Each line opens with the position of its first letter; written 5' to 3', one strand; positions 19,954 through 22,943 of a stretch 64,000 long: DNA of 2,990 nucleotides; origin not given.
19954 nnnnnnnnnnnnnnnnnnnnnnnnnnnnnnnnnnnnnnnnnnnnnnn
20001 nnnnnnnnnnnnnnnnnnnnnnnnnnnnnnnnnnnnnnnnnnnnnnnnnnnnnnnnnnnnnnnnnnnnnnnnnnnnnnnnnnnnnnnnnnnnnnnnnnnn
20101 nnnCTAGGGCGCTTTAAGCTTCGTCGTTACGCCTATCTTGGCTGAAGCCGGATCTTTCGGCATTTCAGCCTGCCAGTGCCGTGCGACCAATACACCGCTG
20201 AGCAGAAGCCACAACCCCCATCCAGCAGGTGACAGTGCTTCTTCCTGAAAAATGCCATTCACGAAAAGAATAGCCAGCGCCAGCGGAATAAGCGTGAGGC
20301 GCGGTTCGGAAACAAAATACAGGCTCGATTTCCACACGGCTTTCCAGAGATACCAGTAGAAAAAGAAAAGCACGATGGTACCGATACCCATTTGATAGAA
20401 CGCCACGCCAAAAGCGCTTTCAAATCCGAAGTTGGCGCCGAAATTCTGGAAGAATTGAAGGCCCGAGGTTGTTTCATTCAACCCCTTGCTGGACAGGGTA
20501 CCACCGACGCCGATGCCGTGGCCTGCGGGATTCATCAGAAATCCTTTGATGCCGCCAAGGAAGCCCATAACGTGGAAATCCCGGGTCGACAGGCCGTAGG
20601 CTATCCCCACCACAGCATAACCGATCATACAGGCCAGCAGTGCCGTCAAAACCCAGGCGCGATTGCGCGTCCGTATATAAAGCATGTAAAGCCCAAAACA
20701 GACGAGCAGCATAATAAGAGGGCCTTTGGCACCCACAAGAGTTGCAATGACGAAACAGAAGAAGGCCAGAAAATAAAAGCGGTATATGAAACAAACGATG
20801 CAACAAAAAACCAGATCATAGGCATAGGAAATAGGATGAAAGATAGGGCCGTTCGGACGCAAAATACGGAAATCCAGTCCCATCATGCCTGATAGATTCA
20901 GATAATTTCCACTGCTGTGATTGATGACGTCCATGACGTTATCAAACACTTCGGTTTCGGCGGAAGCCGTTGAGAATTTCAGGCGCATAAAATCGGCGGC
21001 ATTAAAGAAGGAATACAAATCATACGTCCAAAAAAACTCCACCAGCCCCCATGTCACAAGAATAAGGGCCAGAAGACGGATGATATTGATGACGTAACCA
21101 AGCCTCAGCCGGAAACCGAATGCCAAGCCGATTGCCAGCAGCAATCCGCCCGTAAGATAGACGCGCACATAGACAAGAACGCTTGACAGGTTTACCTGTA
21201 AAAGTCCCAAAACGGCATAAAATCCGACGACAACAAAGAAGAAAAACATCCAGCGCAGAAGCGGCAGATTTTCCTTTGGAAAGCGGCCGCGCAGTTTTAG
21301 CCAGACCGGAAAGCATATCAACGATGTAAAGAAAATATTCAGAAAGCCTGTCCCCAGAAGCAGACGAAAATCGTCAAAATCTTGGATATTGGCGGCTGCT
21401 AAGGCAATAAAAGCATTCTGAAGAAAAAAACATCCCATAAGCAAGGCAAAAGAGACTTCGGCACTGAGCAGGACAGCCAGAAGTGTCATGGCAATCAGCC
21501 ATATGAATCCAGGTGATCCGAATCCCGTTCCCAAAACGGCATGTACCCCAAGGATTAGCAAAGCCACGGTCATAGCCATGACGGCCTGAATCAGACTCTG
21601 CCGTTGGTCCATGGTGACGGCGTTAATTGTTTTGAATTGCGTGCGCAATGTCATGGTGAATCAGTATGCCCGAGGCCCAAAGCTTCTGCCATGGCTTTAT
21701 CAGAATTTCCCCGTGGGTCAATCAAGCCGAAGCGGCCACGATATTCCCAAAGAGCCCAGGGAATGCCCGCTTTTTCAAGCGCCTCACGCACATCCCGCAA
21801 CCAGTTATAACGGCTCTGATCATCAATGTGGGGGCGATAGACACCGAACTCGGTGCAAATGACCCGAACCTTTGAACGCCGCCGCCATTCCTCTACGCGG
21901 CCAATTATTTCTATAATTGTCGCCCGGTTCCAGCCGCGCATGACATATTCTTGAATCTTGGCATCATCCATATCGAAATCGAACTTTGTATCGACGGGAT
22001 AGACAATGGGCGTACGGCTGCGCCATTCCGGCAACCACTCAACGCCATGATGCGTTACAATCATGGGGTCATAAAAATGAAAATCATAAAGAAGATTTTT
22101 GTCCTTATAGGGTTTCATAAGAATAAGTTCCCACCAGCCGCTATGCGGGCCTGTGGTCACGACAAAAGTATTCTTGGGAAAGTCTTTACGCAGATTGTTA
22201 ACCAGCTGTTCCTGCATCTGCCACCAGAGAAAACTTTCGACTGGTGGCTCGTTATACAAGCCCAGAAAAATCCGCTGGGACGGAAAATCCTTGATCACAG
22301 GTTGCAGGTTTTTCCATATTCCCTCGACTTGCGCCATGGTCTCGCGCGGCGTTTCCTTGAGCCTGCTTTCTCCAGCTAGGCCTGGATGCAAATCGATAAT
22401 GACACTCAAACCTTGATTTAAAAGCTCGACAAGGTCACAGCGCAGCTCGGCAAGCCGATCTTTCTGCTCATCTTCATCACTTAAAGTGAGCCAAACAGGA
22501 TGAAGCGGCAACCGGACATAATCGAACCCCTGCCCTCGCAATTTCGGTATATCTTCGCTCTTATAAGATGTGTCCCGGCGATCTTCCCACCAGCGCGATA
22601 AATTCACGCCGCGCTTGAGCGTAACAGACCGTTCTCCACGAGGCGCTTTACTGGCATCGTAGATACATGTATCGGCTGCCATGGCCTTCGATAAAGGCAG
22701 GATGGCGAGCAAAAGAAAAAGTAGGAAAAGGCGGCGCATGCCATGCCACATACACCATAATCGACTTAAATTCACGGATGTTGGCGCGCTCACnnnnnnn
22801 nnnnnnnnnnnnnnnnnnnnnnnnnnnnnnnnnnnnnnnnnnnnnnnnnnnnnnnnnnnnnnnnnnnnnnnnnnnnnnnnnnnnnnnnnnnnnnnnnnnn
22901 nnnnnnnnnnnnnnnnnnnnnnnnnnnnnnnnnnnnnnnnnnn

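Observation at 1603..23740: Approximately 22 kb Wzy-dependent polysaccharide locus with an atypical accessory gene set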

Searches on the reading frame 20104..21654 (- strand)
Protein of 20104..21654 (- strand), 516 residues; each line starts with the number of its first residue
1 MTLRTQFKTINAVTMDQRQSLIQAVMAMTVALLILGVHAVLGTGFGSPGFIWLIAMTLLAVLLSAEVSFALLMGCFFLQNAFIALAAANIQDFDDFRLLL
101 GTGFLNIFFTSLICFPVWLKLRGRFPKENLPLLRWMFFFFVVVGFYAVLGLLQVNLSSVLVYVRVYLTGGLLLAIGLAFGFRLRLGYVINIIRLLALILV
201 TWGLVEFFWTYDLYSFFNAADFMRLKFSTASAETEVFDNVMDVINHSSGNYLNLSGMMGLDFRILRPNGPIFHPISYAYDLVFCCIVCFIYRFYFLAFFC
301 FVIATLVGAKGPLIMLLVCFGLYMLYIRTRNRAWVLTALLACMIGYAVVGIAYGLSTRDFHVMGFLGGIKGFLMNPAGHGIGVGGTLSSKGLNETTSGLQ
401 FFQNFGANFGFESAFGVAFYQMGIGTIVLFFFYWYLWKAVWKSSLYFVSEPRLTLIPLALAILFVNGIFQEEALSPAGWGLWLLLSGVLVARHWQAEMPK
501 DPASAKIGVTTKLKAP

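Call 4: search_protein_families(library=pfam, proteins=[window:20104-21654:-])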
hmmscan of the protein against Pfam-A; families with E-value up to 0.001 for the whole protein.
window:20104-21654:- (516 aa): 0 families

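Call 7: search_protein_families(library=ncbifam, proteins=[window:20104-21654:-], max_evalue=0.01)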
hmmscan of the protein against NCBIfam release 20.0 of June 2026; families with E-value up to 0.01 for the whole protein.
window:20104-21654:- (516 aa): 0 families

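Call 26: find_homologous_proteins(query=window:20104-21654:-, max_evalue=0.001)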
Query window:20104-21654:- (516 aa): 29 proteins with E <= 0.001 among 8000 candidates.
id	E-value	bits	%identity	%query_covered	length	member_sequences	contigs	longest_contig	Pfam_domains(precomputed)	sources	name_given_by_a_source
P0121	0.0e+0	1140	100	100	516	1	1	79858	-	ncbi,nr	ncbi:MAG: hypothetical protein SFW62_10020 [Alphaproteobacteria bacterium]|nr:hypothetical protein [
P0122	4.8e-157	542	48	98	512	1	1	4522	-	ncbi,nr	ncbi:MAG: hypothetical protein M3N08_08685 [Pseudomonadota bacterium]|nr:hypothetical protein [Pseud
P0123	2.0e-156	540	51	95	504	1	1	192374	-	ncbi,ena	-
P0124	1.2e-151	524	50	96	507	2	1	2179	-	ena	-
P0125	1.1e-150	521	48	97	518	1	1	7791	-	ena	-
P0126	2.2e-149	517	47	95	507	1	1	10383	-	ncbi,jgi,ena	jgi:hypothetical protein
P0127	2.7e-144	500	48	96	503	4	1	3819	-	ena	-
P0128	3.3e-140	487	47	96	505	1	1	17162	-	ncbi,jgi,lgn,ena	jgi:hypothetical protein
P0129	2.9e-139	483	50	91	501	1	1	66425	-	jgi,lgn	-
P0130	8.2e-139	482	49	93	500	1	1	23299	-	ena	-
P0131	3.7e-137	476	48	97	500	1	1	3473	-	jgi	jgi:hypothetical protein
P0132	7.8e-137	475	45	97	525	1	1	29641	-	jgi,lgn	jgi:hypothetical protein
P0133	1.4e-135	471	47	89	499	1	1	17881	-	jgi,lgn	-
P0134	3.1e-135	470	46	98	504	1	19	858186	-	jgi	jgi:hypothetical protein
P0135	6.4e-134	466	48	96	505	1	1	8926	-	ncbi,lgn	ncbi:MAG: hypothetical protein AB7H77_06260 [Bdellovibrionales bacterium]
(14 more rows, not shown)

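Call 36: predict_structure(alignment_id=A2)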
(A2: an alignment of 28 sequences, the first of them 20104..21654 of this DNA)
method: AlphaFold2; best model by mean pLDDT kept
length: 516 residues; sequences in the alignment: 28
mean_pLDDT: 86.8   pTM: 0.88
mean pLDDT of the five models: 86.8, 86.5, 85.7, 85.0, 84.4
residues with pLDDT >= 90: 345; 70-90: 95; 50-70: 42; < 50: 34
segments of 3 or more residues with pLDDT < 50: 1-15, 231-234, 504-516
pLDDT, mean of each block of 10 residues (from residue 1): 40 54 96 95 86 94 95 96 94 86 93 84 80 94 97 90 93 94 93 98 96 96 82 65 86 61 86 95 98 98 95 97 97 97 96 88 91 94 76 53 61 91 96 97 95 98 96 91 97 86 48 41
secondary structure, 60 per line:
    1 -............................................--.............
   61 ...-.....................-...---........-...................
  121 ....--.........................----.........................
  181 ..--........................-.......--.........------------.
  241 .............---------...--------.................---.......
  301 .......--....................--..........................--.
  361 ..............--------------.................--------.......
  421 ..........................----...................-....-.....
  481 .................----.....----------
elements in order: H2-45 H48-63 H65-85 H93-100 H102-124 H127-151 H156-182 H185-208 H210-216 H219-227 H240-247 E248-250 E263-265 H274-290 H294-307 H310-329 H332-357 H360-374 H389-405 H414-446 H451-469 H471-474 H476-497 H502-506

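Call 38: fold_search(model_id=the predicted structure, library=pdb)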
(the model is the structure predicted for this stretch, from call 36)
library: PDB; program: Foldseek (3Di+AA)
matches with E <= 10: 114; with E <= 0.001: 1
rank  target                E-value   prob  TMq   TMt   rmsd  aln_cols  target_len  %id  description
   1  7tpg_B                2.9e-04  1.00  0.46  0.56   6.8       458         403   13  Single-Particle Cryo-EM Structure of the WaaL O-antigen ligase in its ligand bound state (released 2022-04-06)
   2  8y6h_A                9.0e-02  0.14  0.11  0.10  28.2       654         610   12  P-glycoprotein in complex with UIC2 Fab and triple elacridar molecules in LMNG detergent (released 2024-04-17)
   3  8if8_B                7.2e-01  0.07  0.12  0.11  19.7       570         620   11  Arabinosyltransferase AftA (released 2023-05-31)
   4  6pl6_A                1.2e+00  0.75  0.35  0.49   9.0       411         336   13  Structural coordination of polymerization and crosslinking by a peptidoglycan synthase complex (released 2020-03-18)
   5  8zal_J                1.2e+00  0.07  0.13  0.13  24.6       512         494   11  EmrAB-TolC MFS-type tripartite multidrug efflux pump EA (released 2025-04-30)
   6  6xr1                  1.3e+00  0.09  0.15  0.15  24.2       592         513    8  Computationally designed right-handed alpha/alpha single-chain toroid with 9 repeats (released 2021-07-14)
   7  8if8_C                1.4e+00  0.05  0.13  0.12  20.6       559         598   11  Arabinosyltransferase AftA (released 2023-05-31)
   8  2htk_A                1.9e+00  0.04  0.11  0.12  23.5       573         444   14  Structure of the Escherichia coli ClC chloride channel Y445A mutant and Fab complex (released 2006-09-19)
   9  6ob6_B                2.1e+00  0.03  0.09  0.12  22.1       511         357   12  Human equilibrative nucleoside transporter-1, S-(4-nitrobenzyl)-6-thioinosine bound, merohedrally twinned (released 2019-07-03)
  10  8xsr_B                2.4e+00  0.04  0.10  0.09  28.4       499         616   13  Cryo-EM structure of MsRv1273c/72c from Mycobacterium smegmatis in the ATP|ADP-bound IFasym-2 state (released 2025-05-14)
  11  4rg7_B                2.5e+00  0.03  0.11  0.12  21.4       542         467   13  Crystal structure of APC3 (released 2014-12-24)
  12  4yb9                  2.6e+00  0.03  0.11  0.13  25.0       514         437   10  Crystal structure of the Bovine Fructose transporter GLUT5 in an open inward-facing conformation (released 2015-10-14)
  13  9jbs                  2.8e+00  0.04  0.13  0.15  21.3       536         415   12  Structure of LAT4 in the apo state (released 2026-03-11)
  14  8ufe                  2.8e+00  0.03  0.11  0.12  23.4       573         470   12  Multidrug efflux pump EfpA from mycobacterium smegmatis (released 2024-09-11)
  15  6nf4_A                2.9e+00  0.06  0.17  0.19  21.7       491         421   11  Structure of zebrafish Otop1 in nanodiscs (released 2019-06-05)
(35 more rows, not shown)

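Call 67: search_protein_families(library=pfam, proteins=[window:20104-21654:-], max_evalue=1)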
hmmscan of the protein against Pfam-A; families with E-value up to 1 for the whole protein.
window:20104-21654:- (516 aa): 1 family
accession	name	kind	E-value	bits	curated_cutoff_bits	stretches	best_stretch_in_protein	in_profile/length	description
PF13861.12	FLgD_tudor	-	0.14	12.8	26.9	1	229-258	20-52/58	FlgD Tudor-like domain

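Call 79: search_protein_representatives(alignment_id=A2)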
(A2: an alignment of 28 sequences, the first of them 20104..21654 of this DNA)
Query: 28 sequences, 504 profile positions. Proteins with E-value up to 0.001 (for the whole library): 658; up to 1e-10: 414; up to 1e-30: 217. The best 150 are listed.
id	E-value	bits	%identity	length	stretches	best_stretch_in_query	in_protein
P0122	2.2e-202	689.7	-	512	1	1-502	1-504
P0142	3.7e-180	616.3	-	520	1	20-502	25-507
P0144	2.2e-159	547.8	-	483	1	21-498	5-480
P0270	2.8e-159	547.5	-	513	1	25-496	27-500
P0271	5.0e-153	526.8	-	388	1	120-497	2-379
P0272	3.2e-143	494.5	-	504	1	17-495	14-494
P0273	4.7e-137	474.1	-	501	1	16-492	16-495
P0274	7.3e-137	473.5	-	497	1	21-489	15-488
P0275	2.6e-135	468.4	-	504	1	17-490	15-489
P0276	1.1e-131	456.5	-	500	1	23-489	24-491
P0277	3.3e-130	451.5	-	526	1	16-498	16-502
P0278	4.0e-123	428.2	-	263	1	239-497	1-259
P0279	1.2e-121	423.2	-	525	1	15-490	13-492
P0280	3.4e-112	392.1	-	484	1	20-493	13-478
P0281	7.9e-112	390.9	-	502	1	17-490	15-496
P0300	1.2e-101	357.3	-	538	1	25-499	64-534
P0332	2.8e-93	329.7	-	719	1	21-415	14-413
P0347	1.3e-86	307.7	-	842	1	16-495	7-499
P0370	6.3e-76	272.5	-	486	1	27-479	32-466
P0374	8.3e-73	262.2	-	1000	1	141-494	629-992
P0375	2.0e-72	260.9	-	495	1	20-489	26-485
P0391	6.1e-57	209.8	-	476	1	26-489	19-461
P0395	2.2e-54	201.4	-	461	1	26-488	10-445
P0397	2.8e-54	201.1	-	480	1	28-491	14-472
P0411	2.5e-46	174.9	-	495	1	27-482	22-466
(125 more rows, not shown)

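Call 80: search_protein_families(library=pfam, proteins=[P0300, P0332, P0347, P0374, P0375, P0391, P0395, P0397, P0411, P0370], max_evalue=0.01)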
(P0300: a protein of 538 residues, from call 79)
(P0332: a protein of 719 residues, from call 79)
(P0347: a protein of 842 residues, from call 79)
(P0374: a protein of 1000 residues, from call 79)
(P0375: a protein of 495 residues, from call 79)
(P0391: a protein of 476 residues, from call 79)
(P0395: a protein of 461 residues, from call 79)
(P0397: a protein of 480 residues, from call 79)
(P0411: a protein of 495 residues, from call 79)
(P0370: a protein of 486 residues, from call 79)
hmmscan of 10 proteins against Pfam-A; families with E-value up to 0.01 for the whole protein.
P0300 (538 aa): 1 family
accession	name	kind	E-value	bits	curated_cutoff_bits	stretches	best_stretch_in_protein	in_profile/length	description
PF05038.18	Cytochrom_B558a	-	0.0012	18.9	25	1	271-369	34-125/184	Cytochrome Cytochrome b558 alpha-subunit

P0332 (719 aa): 0 families

P0347 (842 aa): 1 family
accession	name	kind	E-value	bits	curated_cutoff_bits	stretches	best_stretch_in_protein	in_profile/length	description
PF00150.24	Cellulase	-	5.5e-24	85.5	23.5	1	565-820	26-268/272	Cellulase (glycosyl hydrolase family 5)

P0374 (1000 aa): 4 families
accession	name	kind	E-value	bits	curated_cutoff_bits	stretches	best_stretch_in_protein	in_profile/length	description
PF01656.29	CbiA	-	3.7e-06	27.3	25.4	1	471-563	9-54/125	CobQ/CobB/MinD/ParA nucleotide binding domain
PF13614.12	AAA_31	-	5e-05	23.7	27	1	473-580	14-132/177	AAA domain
PF13807.11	GNVR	-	0.00021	21.6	27.7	1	332-406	6-80/82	G-rich domain on putative tyrosine kinase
PF10609.15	ParA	-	0.0044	16.9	27.1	1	461-614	4-160/246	NUBPL iron-transfer P-loop NTPase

P0375 (495 aa): 0 families

P0391 (476 aa): 0 families

P0395 (461 aa): 0 families

P0397 (480 aa): 0 families

P0411 (495 aa): 0 families

P0370 (486 aa): 0 families

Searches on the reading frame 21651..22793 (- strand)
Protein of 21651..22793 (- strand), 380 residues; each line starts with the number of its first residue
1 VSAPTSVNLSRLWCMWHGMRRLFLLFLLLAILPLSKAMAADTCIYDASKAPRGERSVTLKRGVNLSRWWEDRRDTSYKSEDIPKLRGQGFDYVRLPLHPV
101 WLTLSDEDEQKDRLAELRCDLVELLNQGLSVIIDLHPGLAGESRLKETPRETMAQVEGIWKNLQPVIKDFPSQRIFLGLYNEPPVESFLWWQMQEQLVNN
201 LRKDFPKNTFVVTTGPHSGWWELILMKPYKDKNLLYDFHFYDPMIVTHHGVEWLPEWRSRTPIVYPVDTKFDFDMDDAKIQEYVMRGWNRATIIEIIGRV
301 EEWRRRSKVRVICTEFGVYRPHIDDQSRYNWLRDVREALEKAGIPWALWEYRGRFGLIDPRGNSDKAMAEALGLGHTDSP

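Call 5: search_protein_families(library=pfam, proteins=[window:21651-22793:-])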
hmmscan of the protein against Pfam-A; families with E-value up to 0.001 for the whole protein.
window:21651-22793:- (380 aa): 1 family
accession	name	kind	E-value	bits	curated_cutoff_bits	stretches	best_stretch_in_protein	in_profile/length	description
PF00150.24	Cellulase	-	4e-16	59.8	23.5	1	62-351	12-268/272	Cellulase (glycosyl hydrolase family 5)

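Call 7: search_protein_families(library=ncbifam, proteins=[window:21651-22793:-], max_evalue=0.01)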
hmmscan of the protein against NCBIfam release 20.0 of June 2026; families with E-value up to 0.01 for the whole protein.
window:21651-22793:- (380 aa): 0 families

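Call 35: search_solved_structures(query=window:21651-22793:-, max_evalue=0.001, show_alignments=1)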
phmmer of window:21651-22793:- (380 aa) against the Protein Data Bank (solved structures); distinct sequences matched with E-value up to 0.001: 20.
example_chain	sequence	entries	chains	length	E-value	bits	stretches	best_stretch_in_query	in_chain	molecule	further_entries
3nco_A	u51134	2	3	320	1.6e-21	79.8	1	79-359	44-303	Endoglucanase FnCel5A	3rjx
3rjy_A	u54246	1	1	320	2.8e-21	79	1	80-359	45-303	Endoglucanase FnCel5A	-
6kdd_A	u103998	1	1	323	3.2e-21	78.8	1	79-360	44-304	Endoglucanase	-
3amc_A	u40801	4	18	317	4.4e-21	78.4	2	54-255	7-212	Endoglucanase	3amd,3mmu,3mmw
3amg_A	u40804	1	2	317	1.9e-20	76.3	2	54-255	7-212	Endoglucanase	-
3azr_A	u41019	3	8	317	2.5e-20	75.9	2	54-255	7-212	Endoglucanase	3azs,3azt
3aof_A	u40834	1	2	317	4.4e-19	71.8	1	54-372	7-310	Endoglucanase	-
6uje_A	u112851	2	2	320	2.7e-17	65.9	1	56-367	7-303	Endoglucanase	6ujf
7vt5_A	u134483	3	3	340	8.3e-17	64.3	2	61-255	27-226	Endoglucanase H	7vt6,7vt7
7vt8_A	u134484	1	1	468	8.7e-17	64.2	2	68-255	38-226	Endoglucanase H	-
7vt4_A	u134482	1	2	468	2e-16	63.1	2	68-255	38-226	Endoglucanase H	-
1cec_A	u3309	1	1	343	1.2e-14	57.2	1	57-353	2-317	ENDOGLUCANASE CELC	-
1cen_A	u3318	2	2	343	2.4e-14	56.2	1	57-353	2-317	CELLULASE CELC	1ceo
1vjz_A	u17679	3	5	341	3e-09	39.4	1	59-361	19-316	endoglucanase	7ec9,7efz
5byw_A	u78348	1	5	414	9.2e-09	37.8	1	125-255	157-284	Endoglucanase H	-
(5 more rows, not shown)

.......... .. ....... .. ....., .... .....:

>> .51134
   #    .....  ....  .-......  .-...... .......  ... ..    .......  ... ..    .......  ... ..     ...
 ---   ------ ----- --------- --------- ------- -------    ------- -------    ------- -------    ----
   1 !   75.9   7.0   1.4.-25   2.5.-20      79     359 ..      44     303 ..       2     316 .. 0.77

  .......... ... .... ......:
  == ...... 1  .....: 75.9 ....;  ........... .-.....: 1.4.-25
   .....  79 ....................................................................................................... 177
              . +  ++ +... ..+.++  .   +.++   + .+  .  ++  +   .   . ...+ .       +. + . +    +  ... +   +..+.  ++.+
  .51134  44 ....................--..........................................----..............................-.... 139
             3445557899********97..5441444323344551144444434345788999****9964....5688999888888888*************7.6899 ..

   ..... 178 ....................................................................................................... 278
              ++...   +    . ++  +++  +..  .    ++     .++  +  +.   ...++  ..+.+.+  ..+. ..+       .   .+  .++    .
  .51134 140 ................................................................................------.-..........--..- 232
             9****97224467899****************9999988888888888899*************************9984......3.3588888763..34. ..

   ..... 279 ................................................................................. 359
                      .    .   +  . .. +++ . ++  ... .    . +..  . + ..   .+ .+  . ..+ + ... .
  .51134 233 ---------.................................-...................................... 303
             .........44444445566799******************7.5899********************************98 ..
